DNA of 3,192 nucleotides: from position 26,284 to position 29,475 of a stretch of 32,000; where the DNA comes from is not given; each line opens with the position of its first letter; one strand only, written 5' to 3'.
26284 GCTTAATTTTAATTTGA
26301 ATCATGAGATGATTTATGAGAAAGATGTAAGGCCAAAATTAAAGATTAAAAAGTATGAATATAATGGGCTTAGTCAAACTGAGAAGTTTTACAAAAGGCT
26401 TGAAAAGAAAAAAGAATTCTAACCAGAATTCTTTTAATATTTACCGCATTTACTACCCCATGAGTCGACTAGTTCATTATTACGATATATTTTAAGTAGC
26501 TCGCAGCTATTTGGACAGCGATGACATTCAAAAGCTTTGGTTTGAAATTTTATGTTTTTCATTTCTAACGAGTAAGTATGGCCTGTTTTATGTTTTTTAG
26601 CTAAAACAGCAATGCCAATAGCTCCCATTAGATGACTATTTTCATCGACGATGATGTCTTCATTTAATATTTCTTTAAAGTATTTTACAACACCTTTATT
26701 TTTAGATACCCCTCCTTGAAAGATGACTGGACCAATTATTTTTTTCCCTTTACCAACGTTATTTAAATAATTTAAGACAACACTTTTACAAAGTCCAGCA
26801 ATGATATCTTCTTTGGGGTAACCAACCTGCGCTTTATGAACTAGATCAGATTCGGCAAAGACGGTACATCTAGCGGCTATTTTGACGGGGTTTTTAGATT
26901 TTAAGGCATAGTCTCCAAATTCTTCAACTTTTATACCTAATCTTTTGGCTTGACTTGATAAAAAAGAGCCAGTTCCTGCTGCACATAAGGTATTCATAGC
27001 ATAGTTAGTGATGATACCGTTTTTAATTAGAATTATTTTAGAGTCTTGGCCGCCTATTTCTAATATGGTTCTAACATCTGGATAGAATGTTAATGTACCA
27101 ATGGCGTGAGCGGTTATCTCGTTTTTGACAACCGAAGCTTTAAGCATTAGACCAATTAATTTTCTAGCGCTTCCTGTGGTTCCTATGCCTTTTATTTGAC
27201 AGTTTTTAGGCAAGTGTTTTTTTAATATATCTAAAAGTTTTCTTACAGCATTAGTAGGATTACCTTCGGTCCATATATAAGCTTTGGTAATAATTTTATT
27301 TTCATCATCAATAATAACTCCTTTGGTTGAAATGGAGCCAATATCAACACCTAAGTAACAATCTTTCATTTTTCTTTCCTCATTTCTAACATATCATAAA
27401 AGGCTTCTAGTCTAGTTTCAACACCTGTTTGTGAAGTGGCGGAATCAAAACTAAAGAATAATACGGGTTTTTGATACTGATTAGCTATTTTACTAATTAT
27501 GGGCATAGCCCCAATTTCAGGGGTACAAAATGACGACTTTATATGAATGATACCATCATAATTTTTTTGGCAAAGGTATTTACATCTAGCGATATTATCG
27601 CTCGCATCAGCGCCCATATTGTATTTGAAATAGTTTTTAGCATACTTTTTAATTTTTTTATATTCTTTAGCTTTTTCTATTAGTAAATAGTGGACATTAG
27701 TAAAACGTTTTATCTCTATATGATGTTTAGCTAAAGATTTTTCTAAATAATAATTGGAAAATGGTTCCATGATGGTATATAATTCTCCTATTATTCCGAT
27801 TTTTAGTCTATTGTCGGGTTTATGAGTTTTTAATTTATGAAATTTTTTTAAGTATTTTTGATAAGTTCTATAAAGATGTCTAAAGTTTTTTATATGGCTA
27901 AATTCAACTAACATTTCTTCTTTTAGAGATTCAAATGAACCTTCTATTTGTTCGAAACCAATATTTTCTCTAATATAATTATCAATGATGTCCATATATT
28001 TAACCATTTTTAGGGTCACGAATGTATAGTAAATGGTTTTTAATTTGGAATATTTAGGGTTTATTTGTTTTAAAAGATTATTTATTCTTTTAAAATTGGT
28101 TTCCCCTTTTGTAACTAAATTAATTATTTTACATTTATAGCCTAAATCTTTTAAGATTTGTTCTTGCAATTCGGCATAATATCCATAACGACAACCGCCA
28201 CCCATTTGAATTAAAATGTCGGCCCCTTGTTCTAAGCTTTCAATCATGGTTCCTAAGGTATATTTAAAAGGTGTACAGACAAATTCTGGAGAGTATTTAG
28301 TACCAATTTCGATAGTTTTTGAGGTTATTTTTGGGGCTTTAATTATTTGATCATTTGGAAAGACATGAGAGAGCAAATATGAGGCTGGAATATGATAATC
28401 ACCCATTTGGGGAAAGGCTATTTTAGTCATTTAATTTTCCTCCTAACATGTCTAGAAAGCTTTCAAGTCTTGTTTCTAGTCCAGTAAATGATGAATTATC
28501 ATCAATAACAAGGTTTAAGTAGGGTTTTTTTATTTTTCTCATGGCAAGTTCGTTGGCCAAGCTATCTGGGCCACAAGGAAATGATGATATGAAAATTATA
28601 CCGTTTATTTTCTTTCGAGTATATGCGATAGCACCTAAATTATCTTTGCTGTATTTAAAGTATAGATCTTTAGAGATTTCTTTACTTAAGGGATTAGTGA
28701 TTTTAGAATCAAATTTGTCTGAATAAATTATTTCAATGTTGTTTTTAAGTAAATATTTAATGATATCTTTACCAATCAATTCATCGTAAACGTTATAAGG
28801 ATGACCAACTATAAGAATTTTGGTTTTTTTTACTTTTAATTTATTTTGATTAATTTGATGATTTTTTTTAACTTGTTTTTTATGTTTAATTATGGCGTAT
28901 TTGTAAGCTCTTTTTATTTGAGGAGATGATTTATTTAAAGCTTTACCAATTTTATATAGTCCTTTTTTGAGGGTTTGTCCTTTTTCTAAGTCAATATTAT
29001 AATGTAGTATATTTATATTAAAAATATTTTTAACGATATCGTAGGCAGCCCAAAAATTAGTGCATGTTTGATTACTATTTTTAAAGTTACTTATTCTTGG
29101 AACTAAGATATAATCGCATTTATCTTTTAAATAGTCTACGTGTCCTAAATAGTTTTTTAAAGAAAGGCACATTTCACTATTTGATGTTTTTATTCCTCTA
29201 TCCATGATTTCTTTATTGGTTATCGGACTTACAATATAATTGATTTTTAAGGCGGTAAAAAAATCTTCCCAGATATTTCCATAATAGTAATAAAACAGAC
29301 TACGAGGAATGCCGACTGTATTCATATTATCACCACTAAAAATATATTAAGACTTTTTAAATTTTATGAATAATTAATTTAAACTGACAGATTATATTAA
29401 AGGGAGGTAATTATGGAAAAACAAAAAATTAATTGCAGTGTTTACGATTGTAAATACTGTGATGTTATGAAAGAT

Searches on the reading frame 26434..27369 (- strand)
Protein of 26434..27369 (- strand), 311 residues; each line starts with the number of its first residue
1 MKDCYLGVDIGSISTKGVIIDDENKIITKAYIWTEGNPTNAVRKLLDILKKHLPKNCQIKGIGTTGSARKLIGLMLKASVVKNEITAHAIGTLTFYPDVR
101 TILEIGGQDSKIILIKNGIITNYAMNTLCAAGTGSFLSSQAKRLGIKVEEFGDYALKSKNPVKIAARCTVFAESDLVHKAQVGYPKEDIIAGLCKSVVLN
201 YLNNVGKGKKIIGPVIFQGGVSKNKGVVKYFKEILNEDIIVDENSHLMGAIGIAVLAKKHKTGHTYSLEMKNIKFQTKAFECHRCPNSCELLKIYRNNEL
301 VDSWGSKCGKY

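Call 3: search_protein_families(library=pfam, proteins=[window:26434-27369:-], max_evalue=0.1)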
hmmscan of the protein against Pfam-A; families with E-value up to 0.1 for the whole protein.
window:26434-27369:- (311 aa): 5 families
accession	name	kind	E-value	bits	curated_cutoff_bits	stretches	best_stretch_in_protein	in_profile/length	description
PF01869.26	BcrAD_BadFG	-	2.2e-50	172.1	31.5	1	6-257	1-271/271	BadF/BadG/BcrA/BcrD ATPase family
PF00370.27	FGGY_N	-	0.012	15.7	28.8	1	5-72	2-83/245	FGGY family of carbohydrate kinases, N-terminal domain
PF05378.19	Hydant_A_N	-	0.013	15.7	25.2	1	6-71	2-71/176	Hydantoinase/oxoprolinase N-terminal region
PF02782.22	FGGY_C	-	0.022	15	27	1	191-257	125-194/198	FGGY family of carbohydrate kinases, C-terminal domain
PF22606.2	Cdc6-ORC-like_ATPase_lid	-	0.096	13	27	0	63-80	37-53/60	Cdc6/ORC-like, ATPase lid domain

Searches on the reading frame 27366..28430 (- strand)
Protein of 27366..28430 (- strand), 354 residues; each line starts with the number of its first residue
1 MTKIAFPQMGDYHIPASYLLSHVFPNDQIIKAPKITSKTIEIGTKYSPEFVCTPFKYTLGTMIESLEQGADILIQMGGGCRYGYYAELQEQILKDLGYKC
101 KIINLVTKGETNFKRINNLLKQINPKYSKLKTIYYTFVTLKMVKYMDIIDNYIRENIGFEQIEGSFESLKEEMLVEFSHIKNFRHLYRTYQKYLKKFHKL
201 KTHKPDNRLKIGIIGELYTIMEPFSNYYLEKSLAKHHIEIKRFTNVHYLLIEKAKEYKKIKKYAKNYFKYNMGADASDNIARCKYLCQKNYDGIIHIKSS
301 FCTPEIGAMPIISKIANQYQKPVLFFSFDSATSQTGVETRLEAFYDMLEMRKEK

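Call 19: search_protein_families(library=pfam, proteins=[window:27366-28430:-], max_evalue=0.00001)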
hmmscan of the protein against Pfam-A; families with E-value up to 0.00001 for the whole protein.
window:27366-28430:- (354 aa): 1 family
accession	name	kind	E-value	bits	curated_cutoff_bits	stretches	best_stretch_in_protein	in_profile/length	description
PF06050.19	HGD-D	-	1.8e-11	44.6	28.4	1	257-348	244-342/342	2-hydroxyglutaryl-CoA dehydratase, D-component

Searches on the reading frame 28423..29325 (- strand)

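Call 19: search_protein_families(library=pfam, proteins=[window:28423-29325:-], max_evalue=0.00001)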
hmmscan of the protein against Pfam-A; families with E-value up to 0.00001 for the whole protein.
window:28423-29325:- (300 aa): 1 family
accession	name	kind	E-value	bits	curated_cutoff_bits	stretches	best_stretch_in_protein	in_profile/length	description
PF09989.15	DUF2229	-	3.6e-43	148.2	29.4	1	3-203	1-216/218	CoA enzyme activase uncharacterised domain (DUF2229)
